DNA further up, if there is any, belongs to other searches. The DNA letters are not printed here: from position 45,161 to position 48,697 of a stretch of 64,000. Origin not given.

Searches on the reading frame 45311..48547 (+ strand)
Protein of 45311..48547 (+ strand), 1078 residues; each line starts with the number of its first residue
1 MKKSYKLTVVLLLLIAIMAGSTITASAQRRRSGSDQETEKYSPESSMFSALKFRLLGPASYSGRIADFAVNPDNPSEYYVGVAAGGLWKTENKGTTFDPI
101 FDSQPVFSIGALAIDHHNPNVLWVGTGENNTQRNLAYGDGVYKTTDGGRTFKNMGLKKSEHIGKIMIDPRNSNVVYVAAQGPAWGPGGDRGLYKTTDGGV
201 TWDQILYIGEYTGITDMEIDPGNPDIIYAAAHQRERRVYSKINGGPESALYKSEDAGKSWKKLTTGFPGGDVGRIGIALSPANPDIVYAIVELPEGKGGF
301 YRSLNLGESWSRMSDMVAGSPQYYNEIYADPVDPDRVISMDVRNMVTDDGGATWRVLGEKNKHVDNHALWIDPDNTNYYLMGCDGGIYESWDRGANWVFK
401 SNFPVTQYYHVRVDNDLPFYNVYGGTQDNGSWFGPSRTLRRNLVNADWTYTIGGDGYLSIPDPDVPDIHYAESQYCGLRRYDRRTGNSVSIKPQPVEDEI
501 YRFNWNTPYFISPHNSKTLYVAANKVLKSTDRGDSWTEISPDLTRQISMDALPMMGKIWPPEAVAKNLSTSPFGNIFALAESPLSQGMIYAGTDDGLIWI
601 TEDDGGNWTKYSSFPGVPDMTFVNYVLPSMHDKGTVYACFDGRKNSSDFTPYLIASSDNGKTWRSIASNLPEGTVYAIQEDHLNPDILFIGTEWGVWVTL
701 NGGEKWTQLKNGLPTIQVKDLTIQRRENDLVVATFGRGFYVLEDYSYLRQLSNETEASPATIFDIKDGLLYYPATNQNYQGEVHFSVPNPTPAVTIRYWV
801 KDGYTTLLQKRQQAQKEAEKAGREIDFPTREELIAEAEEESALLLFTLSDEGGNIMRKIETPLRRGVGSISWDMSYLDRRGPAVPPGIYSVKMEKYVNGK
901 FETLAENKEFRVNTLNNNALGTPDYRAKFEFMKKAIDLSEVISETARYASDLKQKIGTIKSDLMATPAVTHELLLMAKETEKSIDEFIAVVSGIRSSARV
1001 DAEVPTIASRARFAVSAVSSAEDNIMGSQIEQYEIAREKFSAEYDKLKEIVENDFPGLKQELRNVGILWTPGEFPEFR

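Call 17: find_encoding_contigs(protein=window:45311-48547:+, flank=10000, max_places=4)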
Protein window:45311-48547:+ (1078 aa): 1 contig read that carries it; 1 place shown.
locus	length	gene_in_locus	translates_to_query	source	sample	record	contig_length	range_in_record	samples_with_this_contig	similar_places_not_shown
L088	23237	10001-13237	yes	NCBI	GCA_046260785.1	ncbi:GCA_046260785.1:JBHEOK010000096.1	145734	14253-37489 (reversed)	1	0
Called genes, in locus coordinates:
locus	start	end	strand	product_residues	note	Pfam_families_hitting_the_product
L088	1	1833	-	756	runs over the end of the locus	PF07244:POTRA (faint), PF01103:Omp85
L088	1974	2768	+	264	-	PF22435:MRM3-like_sub_bind, PF00588:SpoU_methylase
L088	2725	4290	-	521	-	PF28550:DUF8436, PF01494:FAD_binding_3 (weak), PF00890:FAD_binding_2 (faint), PF01134:GIDA (faint), PF03486:HI0933_like, PF07992:Pyr_redox_2 (faint), PF01266:DAO (weak), PF21688:FAD-depend_C, +1 more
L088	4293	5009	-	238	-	PF13568:OMP_b-brl_2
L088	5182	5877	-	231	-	PF01209:Ubie_methyltran, PF06325:PrmA (weak), PF08241:Methyltransf_11, PF08242:Methyltransf_12, PF13649:Methyltransf_25, PF13847:Methyltransf_31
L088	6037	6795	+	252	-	PF00106:adh_short, PF08659:KR, PF13561:adh_short_C2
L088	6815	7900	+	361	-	PF02615:Ldh_2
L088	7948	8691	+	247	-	PF00881:Nitroreductase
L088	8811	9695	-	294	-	PF01641:SelR, PF01625:PMSR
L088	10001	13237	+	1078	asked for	PF02012:BNR (faint), PF15902:Sortilin-Vps10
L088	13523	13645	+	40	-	-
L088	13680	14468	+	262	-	-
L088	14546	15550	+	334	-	PF00044:Gp_dh_N, PF02800:Gp_dh_C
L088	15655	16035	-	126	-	PF09345:SiaC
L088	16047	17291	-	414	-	PF12704:MacB_PCD, PF02687:FtsX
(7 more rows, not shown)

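Call 47: list_cluster_members(proteins=[window:45311-48544:+, window:4411-6165:+, window:55321-56346:+, window:49856-50857:+, window:51360-52601:-, window:53617-54927:+, window:15967-20283:-, window:27361-28545:-, window:41347-42102:+, window:56443-56961:+])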
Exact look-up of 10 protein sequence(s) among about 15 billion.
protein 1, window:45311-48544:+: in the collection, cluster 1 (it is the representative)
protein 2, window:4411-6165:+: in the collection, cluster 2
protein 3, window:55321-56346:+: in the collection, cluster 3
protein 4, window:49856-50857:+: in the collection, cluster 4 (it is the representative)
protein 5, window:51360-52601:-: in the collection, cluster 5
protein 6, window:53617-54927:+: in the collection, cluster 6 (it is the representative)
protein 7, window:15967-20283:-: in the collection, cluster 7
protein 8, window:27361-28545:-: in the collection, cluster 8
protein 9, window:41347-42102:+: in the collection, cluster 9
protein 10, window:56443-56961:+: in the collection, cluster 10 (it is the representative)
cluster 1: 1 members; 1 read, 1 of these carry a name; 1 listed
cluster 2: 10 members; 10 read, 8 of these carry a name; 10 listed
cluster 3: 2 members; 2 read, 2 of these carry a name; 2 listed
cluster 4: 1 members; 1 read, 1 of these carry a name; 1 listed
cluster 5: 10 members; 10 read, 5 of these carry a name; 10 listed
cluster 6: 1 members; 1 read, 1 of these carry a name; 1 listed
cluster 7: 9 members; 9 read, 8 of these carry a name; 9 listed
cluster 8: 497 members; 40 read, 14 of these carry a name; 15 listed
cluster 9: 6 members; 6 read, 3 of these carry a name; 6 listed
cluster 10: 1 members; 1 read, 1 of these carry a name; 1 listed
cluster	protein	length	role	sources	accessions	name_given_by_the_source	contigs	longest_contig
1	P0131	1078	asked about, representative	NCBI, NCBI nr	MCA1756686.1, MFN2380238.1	MAG: hypothetical protein LC649_04445 [Bacteroidales bacterium] | hypothetical protein [Bacteroidales bacterium]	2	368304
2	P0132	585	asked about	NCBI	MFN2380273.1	MAG: biotin/lipoyl-containing protein [Bacteroidales bacterium]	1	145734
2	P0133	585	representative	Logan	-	-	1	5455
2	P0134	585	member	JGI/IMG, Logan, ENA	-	pyruvate carboxylase subunit B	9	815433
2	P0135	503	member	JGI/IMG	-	pyruvate carboxylase subunit B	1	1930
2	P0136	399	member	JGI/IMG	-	pyruvate carboxylase subunit B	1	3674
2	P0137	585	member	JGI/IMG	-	pyruvate carboxylase subunit B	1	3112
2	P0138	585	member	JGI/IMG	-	pyruvate carboxylase subunit B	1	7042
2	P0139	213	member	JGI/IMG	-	pyruvate carboxylase subunit B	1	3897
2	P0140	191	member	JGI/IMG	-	pyruvate carboxylase subunit B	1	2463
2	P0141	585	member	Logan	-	-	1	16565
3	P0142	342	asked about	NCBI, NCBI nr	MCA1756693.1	MAG: hypothetical protein LC649_04480 [Bacteroidales bacterium] | hypothetical protein [Bacteroidales bacterium]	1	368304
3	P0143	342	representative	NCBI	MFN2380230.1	MAG: hypothetical protein ABR519_08485 [Bacteroidales bacterium]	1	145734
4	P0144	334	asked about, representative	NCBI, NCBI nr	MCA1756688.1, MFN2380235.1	MAG: type I glyceraldehyde-3-phosphate dehydrogenase [Bacteroidales bacterium] | type I glyceraldehyde-3-phosphate dehydrogenase [Bacteroidales bacterium]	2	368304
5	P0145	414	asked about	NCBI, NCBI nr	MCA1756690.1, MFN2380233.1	MAG: ABC transporter permease [Bacteroidales bacterium] | ABC transporter permease [Bacteroidales bacterium]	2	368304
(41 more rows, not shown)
